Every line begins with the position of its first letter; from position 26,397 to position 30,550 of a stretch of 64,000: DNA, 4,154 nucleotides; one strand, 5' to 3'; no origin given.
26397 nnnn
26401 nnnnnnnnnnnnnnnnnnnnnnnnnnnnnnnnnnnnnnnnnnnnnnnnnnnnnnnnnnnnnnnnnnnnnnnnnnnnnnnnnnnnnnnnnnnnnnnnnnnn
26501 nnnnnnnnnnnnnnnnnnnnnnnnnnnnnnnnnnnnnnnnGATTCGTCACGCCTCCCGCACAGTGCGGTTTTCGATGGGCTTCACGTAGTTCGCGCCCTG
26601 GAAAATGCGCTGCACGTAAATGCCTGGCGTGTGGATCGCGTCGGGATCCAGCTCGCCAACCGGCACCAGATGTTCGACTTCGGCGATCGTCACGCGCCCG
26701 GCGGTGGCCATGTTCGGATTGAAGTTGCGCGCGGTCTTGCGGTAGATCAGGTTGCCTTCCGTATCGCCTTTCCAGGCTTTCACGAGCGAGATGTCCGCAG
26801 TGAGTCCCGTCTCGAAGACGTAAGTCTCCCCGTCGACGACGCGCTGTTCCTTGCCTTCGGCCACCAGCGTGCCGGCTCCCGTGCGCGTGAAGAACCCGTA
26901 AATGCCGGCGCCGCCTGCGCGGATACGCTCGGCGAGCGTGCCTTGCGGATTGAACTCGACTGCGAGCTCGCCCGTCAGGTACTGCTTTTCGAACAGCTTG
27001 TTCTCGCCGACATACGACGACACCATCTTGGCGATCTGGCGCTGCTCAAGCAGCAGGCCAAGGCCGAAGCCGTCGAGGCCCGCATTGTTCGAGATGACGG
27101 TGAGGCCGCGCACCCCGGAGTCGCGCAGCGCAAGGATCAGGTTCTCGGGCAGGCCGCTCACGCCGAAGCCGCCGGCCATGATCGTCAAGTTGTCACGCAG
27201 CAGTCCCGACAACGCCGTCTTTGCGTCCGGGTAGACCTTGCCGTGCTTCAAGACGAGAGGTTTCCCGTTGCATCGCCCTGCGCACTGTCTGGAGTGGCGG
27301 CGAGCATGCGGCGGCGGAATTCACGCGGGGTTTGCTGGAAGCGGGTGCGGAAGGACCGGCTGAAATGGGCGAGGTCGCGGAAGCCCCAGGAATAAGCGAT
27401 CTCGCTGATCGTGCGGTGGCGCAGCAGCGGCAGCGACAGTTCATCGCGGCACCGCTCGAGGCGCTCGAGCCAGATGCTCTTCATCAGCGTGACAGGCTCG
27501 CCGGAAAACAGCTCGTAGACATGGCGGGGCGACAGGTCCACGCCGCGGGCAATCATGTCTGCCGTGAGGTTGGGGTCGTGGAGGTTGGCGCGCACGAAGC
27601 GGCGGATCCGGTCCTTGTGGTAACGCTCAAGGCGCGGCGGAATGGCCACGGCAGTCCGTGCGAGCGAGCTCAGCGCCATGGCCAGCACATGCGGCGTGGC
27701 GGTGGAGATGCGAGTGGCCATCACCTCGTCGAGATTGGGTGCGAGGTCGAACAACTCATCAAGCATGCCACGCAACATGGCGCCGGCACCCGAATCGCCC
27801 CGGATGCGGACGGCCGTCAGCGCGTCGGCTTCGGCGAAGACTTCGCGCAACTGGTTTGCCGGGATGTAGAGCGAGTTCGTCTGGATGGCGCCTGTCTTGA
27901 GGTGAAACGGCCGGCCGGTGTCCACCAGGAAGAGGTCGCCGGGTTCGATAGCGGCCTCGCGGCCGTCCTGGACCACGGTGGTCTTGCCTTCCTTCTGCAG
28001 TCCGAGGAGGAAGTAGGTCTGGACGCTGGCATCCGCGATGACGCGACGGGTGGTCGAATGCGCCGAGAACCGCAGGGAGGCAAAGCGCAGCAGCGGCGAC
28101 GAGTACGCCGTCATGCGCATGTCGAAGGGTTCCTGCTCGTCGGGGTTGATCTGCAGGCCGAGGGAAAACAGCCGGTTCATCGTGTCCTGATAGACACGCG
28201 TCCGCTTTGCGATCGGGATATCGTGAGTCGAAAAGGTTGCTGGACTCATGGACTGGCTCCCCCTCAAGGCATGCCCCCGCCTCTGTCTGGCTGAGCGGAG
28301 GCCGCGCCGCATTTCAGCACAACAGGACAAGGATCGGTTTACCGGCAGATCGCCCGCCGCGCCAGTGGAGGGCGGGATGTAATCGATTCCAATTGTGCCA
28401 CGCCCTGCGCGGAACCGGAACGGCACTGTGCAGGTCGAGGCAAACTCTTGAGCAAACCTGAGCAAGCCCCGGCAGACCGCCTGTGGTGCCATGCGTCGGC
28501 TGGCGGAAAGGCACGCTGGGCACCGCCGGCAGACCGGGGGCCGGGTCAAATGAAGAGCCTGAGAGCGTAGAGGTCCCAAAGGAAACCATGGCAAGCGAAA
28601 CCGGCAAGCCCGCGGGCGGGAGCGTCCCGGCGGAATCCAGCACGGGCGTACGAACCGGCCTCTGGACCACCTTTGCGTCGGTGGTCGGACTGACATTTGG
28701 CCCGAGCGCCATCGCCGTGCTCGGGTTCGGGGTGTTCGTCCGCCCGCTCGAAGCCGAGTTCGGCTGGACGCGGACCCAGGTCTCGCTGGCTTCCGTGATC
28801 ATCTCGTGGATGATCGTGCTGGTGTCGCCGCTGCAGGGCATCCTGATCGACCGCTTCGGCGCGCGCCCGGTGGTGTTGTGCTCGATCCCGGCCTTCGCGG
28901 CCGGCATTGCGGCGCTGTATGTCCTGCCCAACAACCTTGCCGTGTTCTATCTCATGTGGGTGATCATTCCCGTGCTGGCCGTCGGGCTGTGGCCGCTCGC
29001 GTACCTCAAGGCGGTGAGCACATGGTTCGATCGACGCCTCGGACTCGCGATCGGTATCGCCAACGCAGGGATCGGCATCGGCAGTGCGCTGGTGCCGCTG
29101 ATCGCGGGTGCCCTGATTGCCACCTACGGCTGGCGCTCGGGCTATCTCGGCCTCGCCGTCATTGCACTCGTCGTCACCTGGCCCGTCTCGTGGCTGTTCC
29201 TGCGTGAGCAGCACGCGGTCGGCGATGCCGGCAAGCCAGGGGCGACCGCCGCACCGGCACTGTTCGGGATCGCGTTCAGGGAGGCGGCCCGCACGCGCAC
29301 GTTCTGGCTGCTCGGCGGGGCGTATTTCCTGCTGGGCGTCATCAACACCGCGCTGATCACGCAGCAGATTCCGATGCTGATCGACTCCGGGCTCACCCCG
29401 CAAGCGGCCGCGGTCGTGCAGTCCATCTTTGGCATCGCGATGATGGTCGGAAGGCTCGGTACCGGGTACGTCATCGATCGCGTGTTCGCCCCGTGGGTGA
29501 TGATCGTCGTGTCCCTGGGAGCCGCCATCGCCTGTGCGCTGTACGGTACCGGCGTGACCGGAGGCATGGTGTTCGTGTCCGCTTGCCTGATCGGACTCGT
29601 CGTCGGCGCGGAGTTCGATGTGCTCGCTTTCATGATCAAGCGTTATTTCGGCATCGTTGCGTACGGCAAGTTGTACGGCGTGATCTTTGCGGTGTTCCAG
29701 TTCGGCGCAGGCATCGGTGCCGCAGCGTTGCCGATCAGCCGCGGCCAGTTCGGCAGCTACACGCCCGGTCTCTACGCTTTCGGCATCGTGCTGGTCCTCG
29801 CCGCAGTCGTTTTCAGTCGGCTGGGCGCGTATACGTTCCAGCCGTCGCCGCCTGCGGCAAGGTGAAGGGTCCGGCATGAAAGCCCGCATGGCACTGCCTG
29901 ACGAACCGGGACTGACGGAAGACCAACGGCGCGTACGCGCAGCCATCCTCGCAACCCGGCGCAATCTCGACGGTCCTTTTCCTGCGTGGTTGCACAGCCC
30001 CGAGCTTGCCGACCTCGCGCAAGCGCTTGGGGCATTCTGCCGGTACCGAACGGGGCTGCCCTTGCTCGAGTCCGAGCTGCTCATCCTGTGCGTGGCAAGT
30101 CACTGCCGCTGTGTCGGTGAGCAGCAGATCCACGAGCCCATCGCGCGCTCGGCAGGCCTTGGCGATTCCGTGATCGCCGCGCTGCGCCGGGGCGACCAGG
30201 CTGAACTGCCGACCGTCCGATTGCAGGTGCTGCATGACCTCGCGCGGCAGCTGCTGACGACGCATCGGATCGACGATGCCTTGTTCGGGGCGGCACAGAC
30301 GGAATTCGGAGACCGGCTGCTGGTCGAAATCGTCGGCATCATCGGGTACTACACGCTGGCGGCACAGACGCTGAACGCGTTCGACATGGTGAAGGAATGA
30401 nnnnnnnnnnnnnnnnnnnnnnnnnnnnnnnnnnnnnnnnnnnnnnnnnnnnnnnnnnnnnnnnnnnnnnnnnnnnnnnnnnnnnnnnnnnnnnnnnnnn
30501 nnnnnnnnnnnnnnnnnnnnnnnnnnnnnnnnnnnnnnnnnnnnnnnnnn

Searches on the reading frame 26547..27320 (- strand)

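Call 43: search_protein_families(library=pfam, proteins=[window:26547-27320:-], max_evalue=0.001)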
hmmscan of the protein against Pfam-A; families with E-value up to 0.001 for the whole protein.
window:26547-27320:- (257 aa): 1 family
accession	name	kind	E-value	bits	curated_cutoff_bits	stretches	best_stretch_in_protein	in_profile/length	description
PF01144.29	CoA_trans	-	1.6e-69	234.1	23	1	32-241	3-216/217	Coenzyme A transferase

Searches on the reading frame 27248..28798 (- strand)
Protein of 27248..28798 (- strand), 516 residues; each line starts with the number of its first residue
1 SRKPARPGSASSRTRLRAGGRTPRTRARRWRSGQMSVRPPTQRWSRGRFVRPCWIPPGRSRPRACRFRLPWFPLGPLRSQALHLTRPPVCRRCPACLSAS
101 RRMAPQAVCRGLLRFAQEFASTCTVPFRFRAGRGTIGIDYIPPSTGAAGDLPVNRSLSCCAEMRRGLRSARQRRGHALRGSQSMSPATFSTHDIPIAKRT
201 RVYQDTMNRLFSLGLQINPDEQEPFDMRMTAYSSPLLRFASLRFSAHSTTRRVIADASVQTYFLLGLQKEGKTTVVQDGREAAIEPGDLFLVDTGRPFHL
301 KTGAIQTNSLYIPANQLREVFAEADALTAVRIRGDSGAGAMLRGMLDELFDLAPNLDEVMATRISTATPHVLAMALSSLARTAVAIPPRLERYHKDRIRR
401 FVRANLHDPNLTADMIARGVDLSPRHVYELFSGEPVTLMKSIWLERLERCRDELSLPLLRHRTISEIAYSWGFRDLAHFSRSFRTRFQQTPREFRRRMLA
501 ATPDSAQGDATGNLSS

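Call 43: search_protein_families(library=pfam, proteins=[window:27248-28798:-], max_evalue=0.001)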
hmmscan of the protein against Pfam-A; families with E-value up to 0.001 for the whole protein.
window:27248-28798:- (516 aa): 4 families
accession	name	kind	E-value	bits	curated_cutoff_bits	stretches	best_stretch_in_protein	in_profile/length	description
PF14525.12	AraC_binding_2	-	5.6e-17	62.4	27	1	214-364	11-159/173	AraC-binding-like domain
PF12833.13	HTH_18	-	8.8e-14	52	33.6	1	416-497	1-80/80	Helix-turn-helix domain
PF00165.29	HTH_AraC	-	2.2e-08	34.5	26.6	1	463-496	10-42/42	Bacterial regulatory helix-turn-helix proteins, AraC family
PF02311.25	AraC_binding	-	5.2e-05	23.4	21.1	1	243-353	6-116/135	AraC-like ligand binding domain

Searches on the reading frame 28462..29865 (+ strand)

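Call 42: search_protein_families(library=pfam, proteins=[window:28462-29865:+], max_evalue=0.001)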
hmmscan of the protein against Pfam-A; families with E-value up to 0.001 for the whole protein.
window:28462-29865:+ (467 aa): 1 family
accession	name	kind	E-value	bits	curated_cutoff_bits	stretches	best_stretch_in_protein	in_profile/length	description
PF07690.21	MFS_1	-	7.9e-37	127.4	33.4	2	84-360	10-283/347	Major Facilitator Superfamily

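Call 84: search_protein_families(library=ncbifam, proteins=[window:28462-29865:+], max_evalue=1e-10)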
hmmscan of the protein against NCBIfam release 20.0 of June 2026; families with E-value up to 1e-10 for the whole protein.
window:28462-29865:+ (467 aa): 5 families
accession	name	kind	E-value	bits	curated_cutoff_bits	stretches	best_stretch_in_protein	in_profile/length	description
NF049980.1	SfMCT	equivalog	1.2e-38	132.7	320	1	85-442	17-377/378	L-lactate MFS transporter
NF038246.1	bile_salt_MFS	equivalog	3.5e-25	88.7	400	1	91-452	27-398/408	conjugated bile salt MFS transporter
TIGR00890.1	2A0111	subfamily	9.7e-21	74.1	374.85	1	88-447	21-374/377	oxalate/formate antiport family MFS transporter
TIGR00892.1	2A0113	subfamily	2.1e-12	46.5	586.1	1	76-236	29-184/455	monocarboxylate transporter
TIGR04259.1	oxa_formateAnti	equivalog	1.7e-11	43.7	335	1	87-439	20-376/405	oxalate/formate MFS antiporter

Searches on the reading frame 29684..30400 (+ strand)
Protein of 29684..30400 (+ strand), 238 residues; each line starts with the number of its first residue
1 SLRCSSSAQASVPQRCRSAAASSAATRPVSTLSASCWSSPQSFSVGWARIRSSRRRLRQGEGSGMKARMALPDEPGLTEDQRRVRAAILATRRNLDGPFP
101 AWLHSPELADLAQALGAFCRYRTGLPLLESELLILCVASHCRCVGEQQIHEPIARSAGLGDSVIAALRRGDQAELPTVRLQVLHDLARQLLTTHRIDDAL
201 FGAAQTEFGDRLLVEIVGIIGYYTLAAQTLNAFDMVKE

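Call 42: search_protein_families(library=pfam, proteins=[window:29684-30400:+], max_evalue=0.001)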
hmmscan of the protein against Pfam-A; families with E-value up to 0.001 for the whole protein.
window:29684-30400:+ (238 aa): 1 family
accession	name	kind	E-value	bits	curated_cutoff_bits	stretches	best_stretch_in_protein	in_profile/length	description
PF02627.25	CMD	-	0.00028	21.3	23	0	106-169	1-64/84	Carboxymuconolactone decarboxylase family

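Call 70: search_protein_families(library=ncbifam, proteins=[window:29684-30400:+], max_evalue=0.001)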
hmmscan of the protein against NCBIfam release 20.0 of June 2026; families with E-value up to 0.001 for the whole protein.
window:29684-30400:+ (238 aa): 0 families
